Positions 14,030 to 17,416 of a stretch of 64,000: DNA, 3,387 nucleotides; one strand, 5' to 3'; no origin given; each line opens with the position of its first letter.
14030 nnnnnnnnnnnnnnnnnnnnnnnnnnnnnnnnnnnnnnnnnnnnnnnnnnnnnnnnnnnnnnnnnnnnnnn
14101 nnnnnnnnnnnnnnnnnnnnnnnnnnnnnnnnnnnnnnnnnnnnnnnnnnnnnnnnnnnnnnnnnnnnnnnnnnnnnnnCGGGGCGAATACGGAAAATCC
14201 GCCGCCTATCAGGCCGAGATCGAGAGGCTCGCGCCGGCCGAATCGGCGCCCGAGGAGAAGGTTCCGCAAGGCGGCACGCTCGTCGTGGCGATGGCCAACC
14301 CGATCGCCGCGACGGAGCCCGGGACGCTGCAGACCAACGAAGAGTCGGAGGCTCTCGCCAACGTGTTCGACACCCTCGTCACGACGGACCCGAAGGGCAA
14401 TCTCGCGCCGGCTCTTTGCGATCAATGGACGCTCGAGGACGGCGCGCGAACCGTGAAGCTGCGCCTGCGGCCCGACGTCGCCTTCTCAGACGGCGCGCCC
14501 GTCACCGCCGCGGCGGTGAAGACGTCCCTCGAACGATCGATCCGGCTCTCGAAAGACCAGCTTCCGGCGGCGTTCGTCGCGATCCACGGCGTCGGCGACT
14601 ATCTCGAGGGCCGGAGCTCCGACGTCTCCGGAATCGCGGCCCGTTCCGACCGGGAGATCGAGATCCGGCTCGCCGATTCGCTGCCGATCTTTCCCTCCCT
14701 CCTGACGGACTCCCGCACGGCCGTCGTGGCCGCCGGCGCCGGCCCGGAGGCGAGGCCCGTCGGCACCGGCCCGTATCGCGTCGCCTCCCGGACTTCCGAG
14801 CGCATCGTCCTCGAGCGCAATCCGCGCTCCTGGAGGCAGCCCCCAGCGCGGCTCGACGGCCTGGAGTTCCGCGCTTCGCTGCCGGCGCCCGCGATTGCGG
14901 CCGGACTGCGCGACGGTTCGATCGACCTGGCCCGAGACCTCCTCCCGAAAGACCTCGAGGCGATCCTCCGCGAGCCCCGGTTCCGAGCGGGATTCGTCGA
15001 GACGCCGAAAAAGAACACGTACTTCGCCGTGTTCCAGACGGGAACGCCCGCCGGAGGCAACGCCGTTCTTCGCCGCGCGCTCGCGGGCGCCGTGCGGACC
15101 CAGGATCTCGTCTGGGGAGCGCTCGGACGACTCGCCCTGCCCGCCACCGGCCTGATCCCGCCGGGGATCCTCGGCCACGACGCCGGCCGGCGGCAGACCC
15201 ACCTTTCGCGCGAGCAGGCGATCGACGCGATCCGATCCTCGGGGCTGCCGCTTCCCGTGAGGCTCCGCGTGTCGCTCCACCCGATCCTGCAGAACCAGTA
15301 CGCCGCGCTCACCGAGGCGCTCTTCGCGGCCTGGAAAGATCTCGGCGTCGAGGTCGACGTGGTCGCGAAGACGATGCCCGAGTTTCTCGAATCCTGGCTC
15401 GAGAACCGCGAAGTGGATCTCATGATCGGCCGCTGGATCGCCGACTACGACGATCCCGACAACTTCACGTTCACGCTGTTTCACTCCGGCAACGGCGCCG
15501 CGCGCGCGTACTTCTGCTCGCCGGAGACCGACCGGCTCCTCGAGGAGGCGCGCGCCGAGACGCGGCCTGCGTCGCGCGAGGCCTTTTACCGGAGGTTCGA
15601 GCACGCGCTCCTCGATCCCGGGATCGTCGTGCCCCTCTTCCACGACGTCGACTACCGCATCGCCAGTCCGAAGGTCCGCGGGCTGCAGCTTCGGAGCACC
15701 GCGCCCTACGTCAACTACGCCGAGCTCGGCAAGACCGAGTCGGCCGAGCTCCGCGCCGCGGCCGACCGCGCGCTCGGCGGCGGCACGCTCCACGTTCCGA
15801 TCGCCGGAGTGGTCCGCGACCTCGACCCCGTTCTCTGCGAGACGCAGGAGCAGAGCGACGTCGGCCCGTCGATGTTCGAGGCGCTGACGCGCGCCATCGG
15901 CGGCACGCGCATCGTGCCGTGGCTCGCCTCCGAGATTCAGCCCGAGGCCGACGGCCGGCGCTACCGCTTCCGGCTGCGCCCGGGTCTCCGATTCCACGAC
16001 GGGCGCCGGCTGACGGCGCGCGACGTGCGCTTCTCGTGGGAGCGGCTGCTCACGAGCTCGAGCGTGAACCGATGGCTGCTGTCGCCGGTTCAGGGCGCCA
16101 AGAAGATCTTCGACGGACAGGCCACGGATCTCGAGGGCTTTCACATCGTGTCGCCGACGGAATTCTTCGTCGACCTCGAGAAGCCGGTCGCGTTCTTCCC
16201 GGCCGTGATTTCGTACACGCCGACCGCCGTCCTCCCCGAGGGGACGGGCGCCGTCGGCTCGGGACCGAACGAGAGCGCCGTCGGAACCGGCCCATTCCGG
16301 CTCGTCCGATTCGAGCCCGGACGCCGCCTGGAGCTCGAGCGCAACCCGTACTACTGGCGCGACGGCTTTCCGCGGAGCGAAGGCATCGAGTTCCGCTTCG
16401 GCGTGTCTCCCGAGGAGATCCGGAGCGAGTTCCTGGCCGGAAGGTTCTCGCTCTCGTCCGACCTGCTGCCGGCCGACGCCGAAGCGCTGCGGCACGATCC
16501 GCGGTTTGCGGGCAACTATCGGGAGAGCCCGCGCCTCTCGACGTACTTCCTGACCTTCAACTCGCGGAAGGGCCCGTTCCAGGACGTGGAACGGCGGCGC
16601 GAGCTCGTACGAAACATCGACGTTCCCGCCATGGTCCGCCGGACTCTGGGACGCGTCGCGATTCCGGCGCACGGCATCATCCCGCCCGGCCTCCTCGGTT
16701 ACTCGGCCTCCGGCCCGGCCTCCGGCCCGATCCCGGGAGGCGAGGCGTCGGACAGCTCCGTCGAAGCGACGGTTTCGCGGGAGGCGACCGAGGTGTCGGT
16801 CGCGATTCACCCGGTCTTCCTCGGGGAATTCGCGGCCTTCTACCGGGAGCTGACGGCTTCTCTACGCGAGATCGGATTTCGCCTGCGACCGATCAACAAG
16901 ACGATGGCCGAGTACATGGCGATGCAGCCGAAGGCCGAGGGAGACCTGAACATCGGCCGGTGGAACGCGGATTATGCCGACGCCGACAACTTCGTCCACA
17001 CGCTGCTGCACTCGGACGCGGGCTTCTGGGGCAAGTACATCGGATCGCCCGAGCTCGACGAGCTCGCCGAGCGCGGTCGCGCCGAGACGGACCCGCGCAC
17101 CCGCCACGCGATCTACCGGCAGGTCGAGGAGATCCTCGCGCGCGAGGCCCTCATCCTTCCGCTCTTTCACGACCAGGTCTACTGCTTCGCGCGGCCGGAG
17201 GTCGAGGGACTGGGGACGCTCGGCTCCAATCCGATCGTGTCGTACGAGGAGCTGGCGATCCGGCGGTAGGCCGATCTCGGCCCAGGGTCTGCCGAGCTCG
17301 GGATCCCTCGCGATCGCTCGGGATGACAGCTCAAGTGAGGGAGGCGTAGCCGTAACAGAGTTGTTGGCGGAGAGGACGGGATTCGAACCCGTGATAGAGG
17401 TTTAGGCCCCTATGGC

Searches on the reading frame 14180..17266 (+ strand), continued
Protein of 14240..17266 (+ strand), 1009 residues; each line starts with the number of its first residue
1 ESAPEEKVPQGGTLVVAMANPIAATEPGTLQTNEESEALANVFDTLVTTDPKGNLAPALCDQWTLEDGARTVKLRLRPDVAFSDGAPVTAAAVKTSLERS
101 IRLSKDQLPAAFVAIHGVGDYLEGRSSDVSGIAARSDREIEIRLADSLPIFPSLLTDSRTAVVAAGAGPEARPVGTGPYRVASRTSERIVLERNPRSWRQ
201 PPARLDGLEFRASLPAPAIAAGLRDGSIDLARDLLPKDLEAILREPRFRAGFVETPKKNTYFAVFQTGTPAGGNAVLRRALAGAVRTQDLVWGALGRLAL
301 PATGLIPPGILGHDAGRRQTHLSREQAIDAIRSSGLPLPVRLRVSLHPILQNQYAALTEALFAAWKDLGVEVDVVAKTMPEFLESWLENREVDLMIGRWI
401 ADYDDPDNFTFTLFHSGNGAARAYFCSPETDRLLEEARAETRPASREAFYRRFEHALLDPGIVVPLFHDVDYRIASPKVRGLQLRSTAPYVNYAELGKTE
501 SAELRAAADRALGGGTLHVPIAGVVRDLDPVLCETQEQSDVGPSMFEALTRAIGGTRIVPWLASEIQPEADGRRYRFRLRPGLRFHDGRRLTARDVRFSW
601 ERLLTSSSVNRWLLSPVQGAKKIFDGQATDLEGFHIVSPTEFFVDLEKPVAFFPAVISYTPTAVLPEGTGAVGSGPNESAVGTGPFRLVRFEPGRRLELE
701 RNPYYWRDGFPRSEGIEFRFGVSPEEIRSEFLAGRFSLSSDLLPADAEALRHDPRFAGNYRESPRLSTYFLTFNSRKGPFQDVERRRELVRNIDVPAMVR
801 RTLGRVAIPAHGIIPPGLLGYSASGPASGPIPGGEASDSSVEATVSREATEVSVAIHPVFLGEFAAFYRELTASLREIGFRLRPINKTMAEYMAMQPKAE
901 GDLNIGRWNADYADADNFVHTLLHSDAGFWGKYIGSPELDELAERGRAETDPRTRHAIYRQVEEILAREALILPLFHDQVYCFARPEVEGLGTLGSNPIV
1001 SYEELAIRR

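Call 86: search_protein_families(library=pfam, proteins=[P0212, P0224, P0163, P0232, P0233, P0260], max_evalue=0.00001)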
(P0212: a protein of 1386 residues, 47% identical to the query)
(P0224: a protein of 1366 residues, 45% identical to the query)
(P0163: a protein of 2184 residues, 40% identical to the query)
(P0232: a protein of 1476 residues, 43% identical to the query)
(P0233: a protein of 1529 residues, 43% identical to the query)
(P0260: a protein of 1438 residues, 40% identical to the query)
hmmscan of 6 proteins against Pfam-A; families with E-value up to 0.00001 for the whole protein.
P0212 (1386 aa): 5 families
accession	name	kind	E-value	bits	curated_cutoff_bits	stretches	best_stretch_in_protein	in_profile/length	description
PF00496.27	SBP_bac_5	-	1.8e-52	179.1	32.4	1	928-1300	3-362/368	Bacterial extracellular solute-binding proteins, family 5 Middle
PF00069.31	Pkinase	-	5.1e-52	177.3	31.7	1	10-258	1-253/263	Protein kinase domain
PF07714.23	PK_Tyr_Ser-Thr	-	4.4e-38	131.5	23.1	1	15-258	6-250/258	Protein tyrosine and serine/threonine kinase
PF13191.12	AAA_16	-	1.5e-21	78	32.6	1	297-477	1-167/167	AAA ATPase domain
PF17667.7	Pkinase_fungal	-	4.2e-06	26.2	24.1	1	124-194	305-376/387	Fungal protein kinase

P0224 (1366 aa): 4 families
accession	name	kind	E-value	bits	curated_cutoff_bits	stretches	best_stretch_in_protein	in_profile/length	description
PF00496.27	SBP_bac_5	-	2.1e-54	185.5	32.4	1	918-1280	2-366/368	Bacterial extracellular solute-binding proteins, family 5 Middle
PF00069.31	Pkinase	-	4.2e-47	161.2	31.7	1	2-241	13-255/263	Protein kinase domain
PF07714.23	PK_Tyr_Ser-Thr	-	6.8e-33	114.5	23.1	1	14-238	29-250/258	Protein tyrosine and serine/threonine kinase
PF13191.12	AAA_16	-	7.2e-18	66.1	32.6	1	283-468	1-167/167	AAA ATPase domain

P0163 (2184 aa): 5 families
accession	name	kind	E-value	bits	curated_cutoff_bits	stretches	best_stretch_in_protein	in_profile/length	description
PF00496.27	SBP_bac_5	-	1.1e-79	268.7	32.4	2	1747-2008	2-254/368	Bacterial extracellular solute-binding proteins, family 5 Middle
PF00069.31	Pkinase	-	2.8e-48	165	31.7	1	335-581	1-253/263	Protein kinase domain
PF07714.23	PK_Tyr_Ser-Thr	-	6.6e-31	108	23.1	1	337-581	3-250/258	Protein tyrosine and serine/threonine kinase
PF13191.12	AAA_16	-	9.1e-17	62.5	32.6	1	618-800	1-167/167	AAA ATPase domain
PF13289.12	SIR2_2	-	1.3e-15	58.2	24.5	1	128-261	2-126/141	SIR2-like domain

P0232 (1476 aa): 4 families
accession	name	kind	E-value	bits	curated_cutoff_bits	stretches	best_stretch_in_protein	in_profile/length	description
PF00496.27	SBP_bac_5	-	2.1e-51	175.6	32.4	1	1038-1393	2-364/368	Bacterial extracellular solute-binding proteins, family 5 Middle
PF00069.31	Pkinase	-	4e-46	158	31.7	1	89-346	2-255/263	Protein kinase domain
PF07714.23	PK_Tyr_Ser-Thr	-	1.1e-28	100.6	23.1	1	90-344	3-250/258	Protein tyrosine and serine/threonine kinase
PF13191.12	AAA_16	-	1.9e-21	77.7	32.6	1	389-569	2-167/167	AAA ATPase domain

P0233 (1529 aa): 4 families
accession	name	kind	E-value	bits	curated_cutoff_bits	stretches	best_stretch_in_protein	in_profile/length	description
PF00496.27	SBP_bac_5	-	5.7e-61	207.1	32.4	1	1086-1448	2-366/368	Bacterial extracellular solute-binding proteins, family 5 Middle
PF00069.31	Pkinase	-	2.6e-40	138.9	31.7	1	116-380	1-251/263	Protein kinase domain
PF07714.23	PK_Tyr_Ser-Thr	-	7.9e-21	75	23.1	1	118-380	3-248/258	Protein tyrosine and serine/threonine kinase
PF13191.12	AAA_16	-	4.2e-18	66.8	32.6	1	445-629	1-165/167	AAA ATPase domain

P0260 (1438 aa): 4 families
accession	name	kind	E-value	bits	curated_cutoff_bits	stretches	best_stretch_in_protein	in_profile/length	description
PF00496.27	SBP_bac_5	-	7.2e-56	190.3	32.4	1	974-1357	2-366/368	Bacterial extracellular solute-binding proteins, family 5 Middle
PF00069.31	Pkinase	-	1.5e-51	175.7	31.7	1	10-273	1-259/263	Protein kinase domain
PF07714.23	PK_Tyr_Ser-Thr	-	1.1e-39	136.8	23.1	1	12-274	3-257/258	Protein tyrosine and serine/threonine kinase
PF13191.12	AAA_16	-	3.5e-19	70.3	32.6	1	321-506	2-159/167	AAA ATPase domain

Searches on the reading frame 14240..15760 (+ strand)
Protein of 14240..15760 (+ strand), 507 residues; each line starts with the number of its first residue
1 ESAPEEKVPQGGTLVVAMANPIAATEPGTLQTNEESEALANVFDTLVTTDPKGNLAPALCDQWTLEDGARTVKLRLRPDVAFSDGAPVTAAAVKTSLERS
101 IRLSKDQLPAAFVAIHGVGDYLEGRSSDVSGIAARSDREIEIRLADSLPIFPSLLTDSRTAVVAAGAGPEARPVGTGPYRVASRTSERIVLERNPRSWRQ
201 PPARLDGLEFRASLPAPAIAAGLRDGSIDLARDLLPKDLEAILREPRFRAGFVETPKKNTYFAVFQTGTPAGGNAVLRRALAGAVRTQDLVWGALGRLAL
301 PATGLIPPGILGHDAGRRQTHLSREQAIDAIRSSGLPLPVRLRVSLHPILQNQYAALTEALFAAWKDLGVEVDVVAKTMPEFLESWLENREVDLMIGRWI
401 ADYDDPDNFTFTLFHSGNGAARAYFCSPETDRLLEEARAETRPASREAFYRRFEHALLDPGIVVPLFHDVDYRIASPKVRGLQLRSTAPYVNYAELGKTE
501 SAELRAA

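Call 28: search_solved_structures(query=window:14240-15760:+, max_evalue=1e-10, show_alignments=1)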
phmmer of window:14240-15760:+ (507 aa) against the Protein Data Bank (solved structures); distinct sequences matched with E-value up to 1e-10: 42.
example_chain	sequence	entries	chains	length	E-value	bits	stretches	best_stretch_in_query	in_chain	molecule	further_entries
9rd1_A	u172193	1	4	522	4.1e-32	114.8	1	13-482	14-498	Periplasmic oligopeptide-binding protein OppA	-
3tcf_A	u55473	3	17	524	4.2e-32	114.8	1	13-482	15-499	Periplasmic oligopeptide-binding protein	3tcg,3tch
5u4o_A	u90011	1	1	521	5.5e-29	104.5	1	8-475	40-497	ABC transporter substrate-binding protein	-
8upi_A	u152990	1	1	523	8.2e-29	103.9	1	7-481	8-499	Peptide ABC transporter substrate-binding protein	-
3o9p_A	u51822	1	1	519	4.7e-26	94.9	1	23-486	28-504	Periplasmic murein peptide-binding protein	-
2z23_A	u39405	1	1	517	4.9e-26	94.8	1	25-482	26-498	Periplasmic oligopeptide-binding protein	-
4toz_A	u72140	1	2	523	6.7e-26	94.3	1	23-486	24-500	Periplasmic murein peptide-binding protein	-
1b05_A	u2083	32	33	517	8.8e-26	93.9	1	13-482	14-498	PERIPLASMIC OLIGOPEPTIDE-BINDING PROTEIN | PROTEIN (OLIGO-PEPTIDE BINDING PROTEIN) | PERIPLASMIC OLIGO-PEPTIDE BINDING PROTEIN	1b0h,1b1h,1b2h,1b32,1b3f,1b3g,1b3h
6dqq_A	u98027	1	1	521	1.7e-22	83.2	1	27-485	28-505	Periplasmic oligopeptide-binding protein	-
6dqr_A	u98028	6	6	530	1.7e-22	83.1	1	27-485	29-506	Periplasmic oligopeptide-binding protein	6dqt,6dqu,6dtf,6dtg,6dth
9pv8_A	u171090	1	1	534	5.6e-20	74.8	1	33-462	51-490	Oligopeptide-binding protein OppA3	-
5f1q_A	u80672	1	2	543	6.8e-20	74.5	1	54-482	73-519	Periplasmic dipeptide transport protein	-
7kz8_A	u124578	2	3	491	9.5e-18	67.5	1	12-454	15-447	Peptide/nickel transport system substrate-binding protein AapF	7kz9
3m8u_A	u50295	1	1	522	2.4e-17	66.1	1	162-482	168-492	Heme-binding protein A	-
4gl8_A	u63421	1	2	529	3.1e-16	62.4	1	36-459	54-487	Oligopeptide ABC transporter OppAIV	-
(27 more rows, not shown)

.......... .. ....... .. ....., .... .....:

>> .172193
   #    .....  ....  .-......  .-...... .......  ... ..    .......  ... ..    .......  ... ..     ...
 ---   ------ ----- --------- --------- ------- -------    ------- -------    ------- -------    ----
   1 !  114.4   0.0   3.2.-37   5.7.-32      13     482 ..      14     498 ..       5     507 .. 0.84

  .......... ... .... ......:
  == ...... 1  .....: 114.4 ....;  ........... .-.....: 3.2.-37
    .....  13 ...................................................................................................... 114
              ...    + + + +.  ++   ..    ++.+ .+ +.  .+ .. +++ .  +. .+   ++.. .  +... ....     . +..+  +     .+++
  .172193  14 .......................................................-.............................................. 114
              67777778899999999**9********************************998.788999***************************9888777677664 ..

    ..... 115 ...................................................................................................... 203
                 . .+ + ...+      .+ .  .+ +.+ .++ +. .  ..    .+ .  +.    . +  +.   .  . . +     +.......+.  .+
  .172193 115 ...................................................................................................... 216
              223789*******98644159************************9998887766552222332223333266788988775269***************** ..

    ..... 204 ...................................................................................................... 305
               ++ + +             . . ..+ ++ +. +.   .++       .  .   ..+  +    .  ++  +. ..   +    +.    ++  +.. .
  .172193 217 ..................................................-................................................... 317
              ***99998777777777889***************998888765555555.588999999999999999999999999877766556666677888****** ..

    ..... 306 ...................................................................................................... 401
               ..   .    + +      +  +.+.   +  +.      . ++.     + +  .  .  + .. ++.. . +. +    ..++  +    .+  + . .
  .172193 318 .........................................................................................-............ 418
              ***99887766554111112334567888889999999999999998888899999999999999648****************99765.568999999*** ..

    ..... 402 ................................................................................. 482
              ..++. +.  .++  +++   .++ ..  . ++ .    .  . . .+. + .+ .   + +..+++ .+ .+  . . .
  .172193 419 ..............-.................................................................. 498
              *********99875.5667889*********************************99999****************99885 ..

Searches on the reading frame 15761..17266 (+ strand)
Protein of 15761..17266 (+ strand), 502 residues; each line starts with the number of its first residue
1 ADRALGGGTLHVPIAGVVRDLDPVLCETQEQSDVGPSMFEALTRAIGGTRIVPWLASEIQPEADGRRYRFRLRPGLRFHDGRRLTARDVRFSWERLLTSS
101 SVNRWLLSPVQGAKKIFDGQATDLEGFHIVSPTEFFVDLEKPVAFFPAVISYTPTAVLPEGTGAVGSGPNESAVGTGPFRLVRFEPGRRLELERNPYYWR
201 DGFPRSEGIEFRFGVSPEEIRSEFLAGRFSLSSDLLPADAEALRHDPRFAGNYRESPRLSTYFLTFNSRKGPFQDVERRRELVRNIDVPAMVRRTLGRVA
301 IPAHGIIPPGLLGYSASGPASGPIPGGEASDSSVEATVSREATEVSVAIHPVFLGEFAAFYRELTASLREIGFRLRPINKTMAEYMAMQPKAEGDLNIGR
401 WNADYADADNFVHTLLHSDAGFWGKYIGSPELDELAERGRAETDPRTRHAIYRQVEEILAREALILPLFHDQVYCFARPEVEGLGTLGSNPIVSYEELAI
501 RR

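Call 29: search_solved_structures(query=window:15761-17266:+, max_evalue=1e-10, show_alignments=1)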
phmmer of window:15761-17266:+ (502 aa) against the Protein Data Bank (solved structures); distinct sequences matched with E-value up to 1e-10: 45.
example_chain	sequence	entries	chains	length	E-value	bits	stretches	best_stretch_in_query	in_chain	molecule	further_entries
8upi_A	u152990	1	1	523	5.1e-39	137.6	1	4-492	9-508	Peptide ABC transporter substrate-binding protein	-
6dqq_A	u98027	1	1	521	1.7e-28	102.9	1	19-484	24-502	Periplasmic oligopeptide-binding protein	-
6dqr_A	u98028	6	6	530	1.8e-28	102.8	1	19-484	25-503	Periplasmic oligopeptide-binding protein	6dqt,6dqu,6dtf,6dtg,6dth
9rd1_A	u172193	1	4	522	7.3e-28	100.8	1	17-483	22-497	Periplasmic oligopeptide-binding protein OppA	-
3tcf_A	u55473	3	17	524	7.4e-28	100.8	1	17-483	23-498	Periplasmic oligopeptide-binding protein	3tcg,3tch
4toz_A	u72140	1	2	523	1.1e-25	93.6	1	21-481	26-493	Periplasmic murein peptide-binding protein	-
3o9p_A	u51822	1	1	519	1.4e-25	93.3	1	21-481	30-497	Periplasmic murein peptide-binding protein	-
1b05_A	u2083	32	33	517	1.9e-25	92.8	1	17-483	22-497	PERIPLASMIC OLIGOPEPTIDE-BINDING PROTEIN | PROTEIN (OLIGO-PEPTIDE BINDING PROTEIN) | PERIPLASMIC OLIGO-PEPTIDE BINDING PROTEIN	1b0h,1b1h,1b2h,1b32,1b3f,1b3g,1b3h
1dpp_A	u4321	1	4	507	2.1e-25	92.7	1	43-484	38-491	DIPEPTIDE BINDING PROTEIN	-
8z1y_F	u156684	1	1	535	2.4e-25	92.5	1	43-484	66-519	Dipeptide-binding protein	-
1dpe_A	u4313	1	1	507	1.5e-24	89.9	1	43-484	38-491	DIPEPTIDE-BINDING PROTEIN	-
8z1z_F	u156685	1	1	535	3.2e-24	88.8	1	43-484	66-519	Dipeptide-binding protein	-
5u4o_A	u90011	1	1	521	4.2e-24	88.4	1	7-468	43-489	ABC transporter substrate-binding protein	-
8are_A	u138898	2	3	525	2.7e-23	85.7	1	6-315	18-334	Oligopeptide-binding protein OppA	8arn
5f1q_A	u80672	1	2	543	4e-23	85.2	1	43-484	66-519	Periplasmic dipeptide transport protein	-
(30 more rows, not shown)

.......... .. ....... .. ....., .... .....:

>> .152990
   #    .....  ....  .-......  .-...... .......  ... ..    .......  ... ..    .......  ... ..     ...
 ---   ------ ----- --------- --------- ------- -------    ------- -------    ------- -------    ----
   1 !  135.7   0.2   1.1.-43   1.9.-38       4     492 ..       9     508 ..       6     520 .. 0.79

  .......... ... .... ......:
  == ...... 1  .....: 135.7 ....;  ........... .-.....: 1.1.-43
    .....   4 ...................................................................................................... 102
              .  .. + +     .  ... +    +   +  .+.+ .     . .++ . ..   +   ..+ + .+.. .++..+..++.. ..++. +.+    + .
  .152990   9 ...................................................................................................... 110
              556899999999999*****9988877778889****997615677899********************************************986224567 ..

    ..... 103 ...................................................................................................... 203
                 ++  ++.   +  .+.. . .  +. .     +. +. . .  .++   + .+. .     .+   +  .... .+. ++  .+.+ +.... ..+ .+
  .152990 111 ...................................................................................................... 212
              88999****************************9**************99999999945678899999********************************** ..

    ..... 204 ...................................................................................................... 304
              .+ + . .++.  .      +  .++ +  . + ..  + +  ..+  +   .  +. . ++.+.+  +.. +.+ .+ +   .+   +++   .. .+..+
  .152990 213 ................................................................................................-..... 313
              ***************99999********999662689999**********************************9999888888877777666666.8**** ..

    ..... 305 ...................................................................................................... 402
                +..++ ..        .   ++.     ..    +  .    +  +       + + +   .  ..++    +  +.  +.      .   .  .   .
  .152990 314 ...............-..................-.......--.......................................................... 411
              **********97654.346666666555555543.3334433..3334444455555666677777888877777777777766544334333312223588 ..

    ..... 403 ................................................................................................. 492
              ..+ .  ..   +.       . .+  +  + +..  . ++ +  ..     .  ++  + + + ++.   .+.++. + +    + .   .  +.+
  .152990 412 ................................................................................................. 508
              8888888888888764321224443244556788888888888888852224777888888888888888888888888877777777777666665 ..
